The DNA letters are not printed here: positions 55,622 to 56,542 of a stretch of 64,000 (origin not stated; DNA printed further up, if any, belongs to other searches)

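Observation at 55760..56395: Precursor has a tandem-duplicated nitrile-hydratase-like leader and no obvious Gly-Gly cleavage site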

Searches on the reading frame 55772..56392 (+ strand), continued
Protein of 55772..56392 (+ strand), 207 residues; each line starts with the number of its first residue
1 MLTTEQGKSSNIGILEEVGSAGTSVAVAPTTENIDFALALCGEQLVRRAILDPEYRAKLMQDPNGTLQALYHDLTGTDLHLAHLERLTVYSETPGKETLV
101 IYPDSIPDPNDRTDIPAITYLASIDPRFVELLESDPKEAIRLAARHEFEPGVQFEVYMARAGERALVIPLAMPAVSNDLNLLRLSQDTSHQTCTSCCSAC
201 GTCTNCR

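Call 36: search_solved_structures(query=A1, max_evalue=1, show_alignments=3)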
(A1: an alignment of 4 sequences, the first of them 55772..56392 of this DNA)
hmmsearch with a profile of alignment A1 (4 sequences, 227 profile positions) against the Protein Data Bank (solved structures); distinct sequences matched with E-value up to 1: 38.
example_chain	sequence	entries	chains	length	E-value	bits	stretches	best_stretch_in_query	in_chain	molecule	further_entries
8tb1_A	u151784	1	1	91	9.3e-09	38.6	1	40-111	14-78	NHLP leader peptide family natural product, tumor homing peptide 1 (TH1) substrate chimera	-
4ob1_A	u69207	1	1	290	1.3e-08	38.1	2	40-143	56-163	Cobalt-containing nitrile hydratase subunit alpha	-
1v29_A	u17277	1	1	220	3.4e-07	33.5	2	40-98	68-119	nitrile hydratase a chain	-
1ahj_A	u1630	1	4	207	2.1e-06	30.9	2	40-97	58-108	NITRILE HYDRATASE (SUBUNIT ALPHA)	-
2qdy_A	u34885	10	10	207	2.7e-06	30.5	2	40-97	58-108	Nitrile hydratase subunit alpha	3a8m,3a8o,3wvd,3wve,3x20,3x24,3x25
3a8g_A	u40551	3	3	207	2.7e-06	30.5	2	40-97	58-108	Nitrile hydratase subunit alpha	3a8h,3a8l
2ahj_A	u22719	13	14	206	2.8e-06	30.4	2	40-97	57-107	NITRILE HYDRATASE | Nitrile hydratase subunit alpha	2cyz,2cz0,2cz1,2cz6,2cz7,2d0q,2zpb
2zcf_A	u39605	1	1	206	3e-06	30.4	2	40-96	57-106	Nitrile hydratase subunit alpha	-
7sjz_A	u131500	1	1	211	5.8e-06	29.4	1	125-172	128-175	Cobalt-containing nitrile hydratase subunit alpha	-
1ugs_A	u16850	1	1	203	9e-06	28.8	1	125-171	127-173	Nitrile Hydratase alpha subunit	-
8i6n_A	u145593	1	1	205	9e-06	28.8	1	125-171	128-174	Cobalt-containing nitrile hydratase subunit alpha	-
9d5v_A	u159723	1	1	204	9.2e-06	28.8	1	125-171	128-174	Cobalt-containing nitrile hydratase subunit alpha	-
3vyh_A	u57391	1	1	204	9.2e-06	28.8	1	125-171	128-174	Cobalt-containing nitrile hydratase subunit alpha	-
1ugr_A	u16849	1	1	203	9.3e-06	28.8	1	125-171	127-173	Nitrile Hydratase alpha subunit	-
1ugp_A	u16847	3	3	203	9.3e-06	28.8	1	125-171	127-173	Cobalt-containing nitrile hydratase subunit alpha | Nitrile Hydratase alpha subunit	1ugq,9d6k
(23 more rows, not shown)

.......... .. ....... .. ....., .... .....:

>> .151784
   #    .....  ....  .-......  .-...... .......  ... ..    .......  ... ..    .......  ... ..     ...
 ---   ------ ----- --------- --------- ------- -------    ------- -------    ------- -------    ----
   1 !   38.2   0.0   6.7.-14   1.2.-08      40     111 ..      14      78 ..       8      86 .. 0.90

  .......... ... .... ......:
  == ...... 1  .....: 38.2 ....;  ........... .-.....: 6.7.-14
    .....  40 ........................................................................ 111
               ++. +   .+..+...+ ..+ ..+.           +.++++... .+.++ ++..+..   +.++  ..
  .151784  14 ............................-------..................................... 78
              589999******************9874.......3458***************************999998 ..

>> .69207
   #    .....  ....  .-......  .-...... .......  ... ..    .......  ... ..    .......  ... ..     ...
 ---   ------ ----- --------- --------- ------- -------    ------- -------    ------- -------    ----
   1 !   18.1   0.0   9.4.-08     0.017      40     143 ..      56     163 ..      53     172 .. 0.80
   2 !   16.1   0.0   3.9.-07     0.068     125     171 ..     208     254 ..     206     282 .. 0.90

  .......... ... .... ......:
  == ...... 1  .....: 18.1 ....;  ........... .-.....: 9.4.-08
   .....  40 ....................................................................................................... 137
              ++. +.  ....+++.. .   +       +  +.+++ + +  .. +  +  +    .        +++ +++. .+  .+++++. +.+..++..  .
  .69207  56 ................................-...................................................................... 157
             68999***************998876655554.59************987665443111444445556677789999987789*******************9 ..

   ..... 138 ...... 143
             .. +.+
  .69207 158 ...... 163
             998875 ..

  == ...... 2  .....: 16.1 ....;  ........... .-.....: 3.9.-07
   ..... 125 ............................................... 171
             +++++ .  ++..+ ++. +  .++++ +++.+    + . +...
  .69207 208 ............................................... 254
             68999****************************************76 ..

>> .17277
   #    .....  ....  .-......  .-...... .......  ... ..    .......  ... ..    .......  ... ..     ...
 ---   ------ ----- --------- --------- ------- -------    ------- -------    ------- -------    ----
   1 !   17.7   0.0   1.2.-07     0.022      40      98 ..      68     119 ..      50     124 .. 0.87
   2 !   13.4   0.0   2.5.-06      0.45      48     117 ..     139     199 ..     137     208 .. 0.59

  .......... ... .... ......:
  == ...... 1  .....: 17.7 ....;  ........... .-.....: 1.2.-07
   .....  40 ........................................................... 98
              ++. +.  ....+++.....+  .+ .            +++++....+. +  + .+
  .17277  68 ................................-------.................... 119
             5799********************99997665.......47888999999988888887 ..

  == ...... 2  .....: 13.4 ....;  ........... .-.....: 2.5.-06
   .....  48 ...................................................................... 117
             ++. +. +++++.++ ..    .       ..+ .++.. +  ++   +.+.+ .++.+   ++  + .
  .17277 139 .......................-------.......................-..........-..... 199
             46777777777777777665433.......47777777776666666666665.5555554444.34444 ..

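Call 49: predict_structure(alignment_id=A1)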
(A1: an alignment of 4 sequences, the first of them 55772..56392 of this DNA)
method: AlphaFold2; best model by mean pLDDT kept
length: 207 residues; sequences in the alignment: 4
mean_pLDDT: 64.0   pTM: 0.58
mean pLDDT of the five models: 64.0, 55.0, 49.7, 49.1, 48.0
residues with pLDDT >= 90: 9; 70-90: 99; 50-70: 34; < 50: 65
segments of 3 or more residues with pLDDT < 50: 1-30, 173-207
pLDDT, mean of each block of 10 residues (from residue 1): 37 35 35 72 85 90 90 82 77 74 62 68 81 82 67 75 77 41 34 36 36
secondary structure, 60 per line:
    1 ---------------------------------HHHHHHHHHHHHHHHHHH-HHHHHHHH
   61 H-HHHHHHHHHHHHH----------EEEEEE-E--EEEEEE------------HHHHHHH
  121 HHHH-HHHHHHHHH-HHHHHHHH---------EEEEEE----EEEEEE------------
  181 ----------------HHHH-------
elements in order: H34-51 H53-61 H63-75 E86-91 E96-101 H114-124 H126-134 H136-143 E153-158 E163-168 H197-200

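Call 51: fold_search(model_id=the predicted structure, library=pdb)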
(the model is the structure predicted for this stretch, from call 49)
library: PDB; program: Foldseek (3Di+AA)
matches with E <= 10: 103; with E <= 0.001: 3
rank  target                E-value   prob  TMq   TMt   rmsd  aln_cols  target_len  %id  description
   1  2dd4_C                2.2e-04  1.00  0.44  0.42   5.4       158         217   16  Thiocyanate hydrolase (SCNase) from Thiobacillus thioparus recombinant apo-enzyme (released 2007-01-30)
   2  2dd4_F                4.7e-04  1.00  0.43  0.41   5.2       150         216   17  Thiocyanate hydrolase (SCNase) from Thiobacillus thioparus recombinant apo-enzyme (released 2007-01-30)
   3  2ahj_A                7.9e-04  1.00  0.40  0.42   6.9       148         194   21  NITRILE HYDRATASE COMPLEXED WITH NITRIC OXIDE (released 1999-01-27)
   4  3qz5_E                1.0e-03  1.00  0.37  0.38   7.0       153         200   15  Crystal Structure of Co-type Nitrile Hydratase alpha-E168Q from Pseudomonas putida. (released 2011-03-23)
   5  2ahj_C                1.1e-03  1.00  0.40  0.42   6.8       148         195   21  NITRILE HYDRATASE COMPLEXED WITH NITRIC OXIDE (released 1999-01-27)
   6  3qz5_A                1.1e-03  1.00  0.38  0.39   6.8       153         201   17  Crystal Structure of Co-type Nitrile Hydratase alpha-E168Q from Pseudomonas putida. (released 2011-03-23)
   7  2zzd_F                1.3e-03  1.00  0.42  0.40   6.7       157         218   18  Recombinant thiocyanate hydrolase, air-oxidized form of holo-enzyme (released 2009-10-13)
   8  2cz1_A                1.6e-03  1.00  0.39  0.41   6.9       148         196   21  photo-activation state of Fe-type NHase with n-BA in anaerobic condition (released 2006-01-09)
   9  1ahj_A                2.4e-03  1.00  0.39  0.41   6.0       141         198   19  NITRILE HYDRATASE (released 1998-04-08)
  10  7qoy_A                2.6e-03  1.00  0.38  0.39   5.9       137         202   14  A mutant of the nitrile hydratase from Geobacillus pallidus having enhanced thermostability (released 2023-01-18)
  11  3vyg_C                2.9e-03  1.00  0.43  0.41   6.3       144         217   19  Crystal structure of Thiocyanate hydrolase mutant R136W (released 2013-11-13)
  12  2cz0_A                3.3e-03  1.00  0.39  0.41   6.8       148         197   22  photo-activation state of Fe-type NHase in aerobic condition (released 2006-01-09)
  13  1v29_A                4.3e-03  1.00  0.39  0.40   6.1       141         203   16  Crystal structure of Nitrile hydratase from a thermophile Bacillus smithii (released 2004-10-09)
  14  3qxe_E                4.3e-03  1.00  0.38  0.39   6.6       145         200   16  Crystal Structure of Co-type Nitrile Hydratase from Pseudomonas putida. (released 2011-03-23)
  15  7qop_A                4.6e-03  1.00  0.40  0.41   6.1       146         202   14  A mutant of the nitrile hydratase from Geobacillus pallidus having enhanced thermostability (released 2023-01-18)
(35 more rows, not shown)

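Call 54: find_related_loci(query=A2, collection=genome_contigs, flank=10000)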
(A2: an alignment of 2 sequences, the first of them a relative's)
Query A2 (231 aa) in genome_contigs; peptide patterns used: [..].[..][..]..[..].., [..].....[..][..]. (x = any residue, [..] = any of these).
499 stretches matched a pattern, but none encodes a relative of the query by tblastn (E <= 1e-3).

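Call 55: find_related_loci(query=window:55772-56392:+, collection=metagenome_contigs, flank=8000)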
Query window:55772-56392:+ (207 aa) in metagenome_contigs; peptide patterns used: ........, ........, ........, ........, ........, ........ (x = any residue, [..] = any of these).
154 stretches matched a pattern, but none encodes a relative of the query by tblastn (E <= 1e-3).

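Call 56: find_related_loci(query=A2, collection=metagenome_contigs, flank=8000)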
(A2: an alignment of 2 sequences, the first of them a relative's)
Query A2 (231 aa) in metagenome_contigs; peptide patterns used: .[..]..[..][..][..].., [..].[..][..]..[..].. (x = any residue, [..] = any of these).
600 stretches matched a pattern, but none encodes a relative of the query by tblastn (E <= 1e-3).

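Call 58: find_encoding_contigs(protein=P0006, flank=500, max_places=2)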
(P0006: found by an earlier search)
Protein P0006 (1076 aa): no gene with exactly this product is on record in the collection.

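Call 96: predict_structure(alignment_id=A5)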
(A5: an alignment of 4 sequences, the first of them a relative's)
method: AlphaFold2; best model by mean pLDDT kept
length: 231 residues; sequences in the alignment: 4
mean_pLDDT: 58.4   pTM: 0.52
mean pLDDT of the five models: 58.4, 42.2, 39.2, 38.6, 38.5
residues with pLDDT >= 90: 5; 70-90: 100; 50-70: 33; < 50: 93
segments of 3 or more residues with pLDDT < 50: 1-23, 162-231
pLDDT, mean of each block of 10 residues (from residue 1): 32 33 57 78 88 86 62 80 79 65 70 83 86 73 83 82 43 32 24 25 26 30 29 27
secondary structure, 60 per line:
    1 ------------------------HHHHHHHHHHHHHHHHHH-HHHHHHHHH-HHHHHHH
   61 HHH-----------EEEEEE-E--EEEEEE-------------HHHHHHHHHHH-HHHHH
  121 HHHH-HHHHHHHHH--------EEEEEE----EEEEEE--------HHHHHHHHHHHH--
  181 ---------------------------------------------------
elements in order: H25-42 H44-52 H54-63 E75-80 E85-90 H104-114 H116-124 H126-134 E143-148 E153-158 H167-178

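Call 101: search_protein_families(library=ncbifam, proteins=[P0002, P0003, P0004], max_evalue=0.01)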
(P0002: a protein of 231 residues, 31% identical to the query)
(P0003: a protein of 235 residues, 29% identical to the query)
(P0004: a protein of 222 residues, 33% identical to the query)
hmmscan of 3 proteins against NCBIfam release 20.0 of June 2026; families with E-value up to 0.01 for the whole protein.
P0002 (231 aa): 4 families
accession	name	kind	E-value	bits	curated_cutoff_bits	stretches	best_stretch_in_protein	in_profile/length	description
TIGR03793.1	leader_NHLP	domain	9.3e-22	76.7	50.9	2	34-94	7-62/77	NHLP leader peptide family RiPP precursor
NF038399.1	NH_RiPP_Os17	domain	3.9e-09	36.5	40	2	108-133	6-31/63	Os1348 family NHLP clan protein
TIGR01323.1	nitrile_alph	equivalog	2.8e-06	27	249.85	1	35-160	43-158/189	nitrile hydratase subunit alpha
TIGR03887.1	thiocyan_alph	equivalog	0.00085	19.2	291.45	0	36-161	46-170/200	thiocyanate hydrolase subunit gamma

P0003 (235 aa): 1 family
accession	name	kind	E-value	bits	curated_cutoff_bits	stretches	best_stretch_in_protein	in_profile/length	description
TIGR03793.1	leader_NHLP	domain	4.1e-07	29.8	50.9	1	34-99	3-61/77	NHLP leader peptide family RiPP precursor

P0004 (222 aa): 5 families
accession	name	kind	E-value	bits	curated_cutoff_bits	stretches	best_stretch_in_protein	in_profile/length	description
TIGR03793.1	leader_NHLP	domain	2.1e-17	62.7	50.9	2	101-162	4-64/77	NHLP leader peptide family RiPP precursor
TIGR01323.1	nitrile_alph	equivalog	9e-07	28.6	249.85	1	113-158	114-158/189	nitrile hydratase subunit alpha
NF038399.1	NH_RiPP_Os17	domain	8.7e-06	25.7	40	0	32-58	4-30/63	Os1348 family NHLP clan protein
TIGR04351.1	TOMM_nitrile_2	subfamily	0.0017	17.9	65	0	106-140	5-38/48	TIGR04351 family putative TOMM peptide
TIGR03887.1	thiocyan_alph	equivalog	0.0068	16.2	291.45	0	110-159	122-170/200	thiocyanate hydrolase subunit gamma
